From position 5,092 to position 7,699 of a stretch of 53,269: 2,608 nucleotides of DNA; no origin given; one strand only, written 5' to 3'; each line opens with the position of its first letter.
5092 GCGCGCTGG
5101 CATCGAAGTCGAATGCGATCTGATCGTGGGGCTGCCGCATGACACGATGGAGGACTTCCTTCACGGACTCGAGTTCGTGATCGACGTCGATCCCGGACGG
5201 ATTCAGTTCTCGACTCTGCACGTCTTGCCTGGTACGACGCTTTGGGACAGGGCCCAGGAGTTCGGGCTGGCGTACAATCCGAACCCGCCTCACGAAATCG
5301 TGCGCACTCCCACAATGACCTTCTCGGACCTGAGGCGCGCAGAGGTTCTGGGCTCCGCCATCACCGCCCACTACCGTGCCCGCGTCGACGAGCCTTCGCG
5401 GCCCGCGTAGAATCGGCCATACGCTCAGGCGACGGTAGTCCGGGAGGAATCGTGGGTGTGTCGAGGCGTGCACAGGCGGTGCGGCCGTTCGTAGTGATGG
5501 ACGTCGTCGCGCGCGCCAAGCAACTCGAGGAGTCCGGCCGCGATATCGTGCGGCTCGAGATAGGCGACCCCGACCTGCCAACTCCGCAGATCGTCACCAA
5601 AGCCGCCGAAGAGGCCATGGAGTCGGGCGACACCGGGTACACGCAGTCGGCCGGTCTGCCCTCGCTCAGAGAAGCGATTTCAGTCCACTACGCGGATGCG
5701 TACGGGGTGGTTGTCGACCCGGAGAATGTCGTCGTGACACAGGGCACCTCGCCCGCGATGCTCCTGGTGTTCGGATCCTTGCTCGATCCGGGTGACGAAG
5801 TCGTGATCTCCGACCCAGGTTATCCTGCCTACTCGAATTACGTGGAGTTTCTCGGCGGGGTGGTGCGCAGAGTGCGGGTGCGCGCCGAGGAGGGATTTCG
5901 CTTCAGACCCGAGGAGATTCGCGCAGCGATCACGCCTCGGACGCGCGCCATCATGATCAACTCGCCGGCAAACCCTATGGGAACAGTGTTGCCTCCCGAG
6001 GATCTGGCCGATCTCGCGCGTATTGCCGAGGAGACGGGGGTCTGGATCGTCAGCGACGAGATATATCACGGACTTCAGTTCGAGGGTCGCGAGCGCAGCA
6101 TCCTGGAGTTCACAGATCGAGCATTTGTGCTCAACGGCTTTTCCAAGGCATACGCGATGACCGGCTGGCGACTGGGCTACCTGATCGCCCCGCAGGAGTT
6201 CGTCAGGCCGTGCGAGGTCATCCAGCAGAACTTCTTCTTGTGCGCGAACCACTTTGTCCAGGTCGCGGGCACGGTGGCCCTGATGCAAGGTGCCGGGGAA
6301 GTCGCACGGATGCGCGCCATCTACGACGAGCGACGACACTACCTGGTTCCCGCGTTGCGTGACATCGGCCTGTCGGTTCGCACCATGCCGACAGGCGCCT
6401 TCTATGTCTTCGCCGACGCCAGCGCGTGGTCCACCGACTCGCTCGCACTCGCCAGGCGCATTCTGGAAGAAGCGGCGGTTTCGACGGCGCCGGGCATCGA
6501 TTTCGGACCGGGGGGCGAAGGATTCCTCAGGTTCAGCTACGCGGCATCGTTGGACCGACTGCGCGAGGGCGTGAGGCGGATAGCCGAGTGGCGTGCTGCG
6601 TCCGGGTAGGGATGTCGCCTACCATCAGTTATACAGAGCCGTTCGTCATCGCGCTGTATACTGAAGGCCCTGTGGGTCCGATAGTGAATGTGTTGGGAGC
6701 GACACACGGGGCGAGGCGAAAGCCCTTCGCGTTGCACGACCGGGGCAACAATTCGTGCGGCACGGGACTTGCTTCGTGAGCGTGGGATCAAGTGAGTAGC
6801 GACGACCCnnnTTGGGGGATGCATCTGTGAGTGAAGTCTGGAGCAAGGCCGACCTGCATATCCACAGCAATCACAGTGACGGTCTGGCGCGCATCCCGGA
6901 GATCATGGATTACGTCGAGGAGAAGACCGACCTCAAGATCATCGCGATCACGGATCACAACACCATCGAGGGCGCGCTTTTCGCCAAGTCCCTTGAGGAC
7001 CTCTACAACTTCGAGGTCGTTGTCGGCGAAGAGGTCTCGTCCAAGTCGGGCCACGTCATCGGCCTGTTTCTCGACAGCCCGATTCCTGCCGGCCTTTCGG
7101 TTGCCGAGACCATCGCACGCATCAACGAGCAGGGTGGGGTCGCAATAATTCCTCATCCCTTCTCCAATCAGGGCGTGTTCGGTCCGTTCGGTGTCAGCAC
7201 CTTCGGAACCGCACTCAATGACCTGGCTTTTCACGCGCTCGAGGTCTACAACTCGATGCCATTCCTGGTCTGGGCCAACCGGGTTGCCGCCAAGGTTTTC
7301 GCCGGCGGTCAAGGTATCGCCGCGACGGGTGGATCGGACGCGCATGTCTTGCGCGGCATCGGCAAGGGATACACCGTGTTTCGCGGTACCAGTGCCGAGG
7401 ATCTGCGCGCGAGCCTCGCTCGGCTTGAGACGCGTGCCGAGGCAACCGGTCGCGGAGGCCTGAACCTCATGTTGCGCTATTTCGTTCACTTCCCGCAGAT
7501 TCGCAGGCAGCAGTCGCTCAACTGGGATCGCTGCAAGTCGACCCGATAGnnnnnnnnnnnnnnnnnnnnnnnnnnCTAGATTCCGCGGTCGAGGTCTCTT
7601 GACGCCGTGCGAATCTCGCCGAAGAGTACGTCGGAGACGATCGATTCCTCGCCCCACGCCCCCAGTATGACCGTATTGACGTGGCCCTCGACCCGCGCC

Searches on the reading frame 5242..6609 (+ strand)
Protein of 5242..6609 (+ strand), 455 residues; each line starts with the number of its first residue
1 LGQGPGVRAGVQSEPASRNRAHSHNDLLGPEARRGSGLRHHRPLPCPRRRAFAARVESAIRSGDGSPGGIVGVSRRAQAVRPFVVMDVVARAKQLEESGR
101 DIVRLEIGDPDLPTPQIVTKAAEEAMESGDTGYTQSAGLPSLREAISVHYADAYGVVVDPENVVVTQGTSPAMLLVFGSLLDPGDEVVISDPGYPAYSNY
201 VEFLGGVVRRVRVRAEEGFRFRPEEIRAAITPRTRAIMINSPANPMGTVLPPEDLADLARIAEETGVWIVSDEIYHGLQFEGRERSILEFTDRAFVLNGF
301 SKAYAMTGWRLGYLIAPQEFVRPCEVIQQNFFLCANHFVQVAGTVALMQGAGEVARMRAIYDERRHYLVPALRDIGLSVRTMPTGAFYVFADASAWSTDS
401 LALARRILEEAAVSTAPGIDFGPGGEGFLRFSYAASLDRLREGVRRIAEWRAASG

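Call 10: search_protein_families(library=pfam, proteins=[window:5242-6609:+])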
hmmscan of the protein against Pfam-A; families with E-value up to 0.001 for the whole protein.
window:5242-6609:+ (455 aa): 5 families
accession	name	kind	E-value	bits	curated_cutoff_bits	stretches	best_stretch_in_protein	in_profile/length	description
PF00155.27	Aminotran_1_2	-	1.3e-62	212.5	19.7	1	101-447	2-361/361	Aminotransferase class I and II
PF01041.23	DegT_DnrJ_EryC1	-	3.8e-10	40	19.8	1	163-273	43-146/360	DegT/DnrJ/EryC1/StrS aminotransferase family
PF00266.25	Aminotran_5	-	1.2e-08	34.8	21.5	1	160-272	61-175/371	Aminotransferase class-V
PF01053.26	Cys_Met_Meta_PP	-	6.3e-08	32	27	1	164-274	71-175/381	Cys/Met metabolism PLP-dependent enzyme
PF01212.27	Beta_elim_lyase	-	6.8e-06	26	27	1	113-272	10-168/288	Beta-eliminating lyase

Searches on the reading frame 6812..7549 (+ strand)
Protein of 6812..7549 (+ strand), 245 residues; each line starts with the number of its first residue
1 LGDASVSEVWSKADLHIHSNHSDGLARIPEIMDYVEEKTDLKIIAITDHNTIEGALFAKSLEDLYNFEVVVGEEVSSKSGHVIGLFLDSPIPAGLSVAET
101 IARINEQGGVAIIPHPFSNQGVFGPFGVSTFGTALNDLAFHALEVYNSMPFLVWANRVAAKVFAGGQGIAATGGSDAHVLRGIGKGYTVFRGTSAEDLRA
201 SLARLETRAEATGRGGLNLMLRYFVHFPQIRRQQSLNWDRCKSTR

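Call 64: search_protein_families(library=ncbifam, proteins=[window:6812-7549:+], max_evalue=0.01)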
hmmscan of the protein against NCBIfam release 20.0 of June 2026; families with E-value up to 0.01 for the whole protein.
window:6812-7549:+ (245 aa): 9 families
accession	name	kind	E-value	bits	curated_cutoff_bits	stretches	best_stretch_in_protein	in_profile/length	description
NF038032.1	CehA_McbA_metalo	domain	2.1e-25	89.8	80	1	10-181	2-182/315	CehA/McbA family metallohydrolase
NF041577.1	nside_bi_sphtase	equivalog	4.2e-11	42.5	400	1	12-89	3-83/276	3',5'-nucleoside bisphosphate phosphatase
NF045780.1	TrlF_fam_ATP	equivalog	2.6e-08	33.1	350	1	10-88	5-98/944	TrlF family AAA-like ATPase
NF047791.1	RNaseRnm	equivalog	2e-07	30.5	375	1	13-88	3-83/275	RNase RNM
NF041661.1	Cycl_ph_dihydrol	equivalog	3.7e-06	26.5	500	1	14-77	1-63/259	phosphoribosyl 1,2-cyclic phosphate 1,2-diphosphodiesterase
NF005928.0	PRK07945.1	equivalog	7.8e-06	25.5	250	1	12-50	99-136/337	PHP domain-containing protein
NF006251.0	PRK08392.1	equivalog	0.00012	21.7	212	1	13-51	2-39/216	hypothetical protein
NF006375.0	PRK08609.1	equivalog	0.00023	19.9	426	1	12-50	336-373/571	DNA polymerase/3'-5' exonuclease PolX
NF042955.1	Ppl_antiphage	equivalog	0.0044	15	1000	0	95-191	130-219/882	anti-phage protein Ppl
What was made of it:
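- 6812..7549 (+): PHP-domain metallohydrolase gene; the likely start is GTG 6827. NCBIfam CehA/McbA metallohydrolase domain, above its cut-off (call 64).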
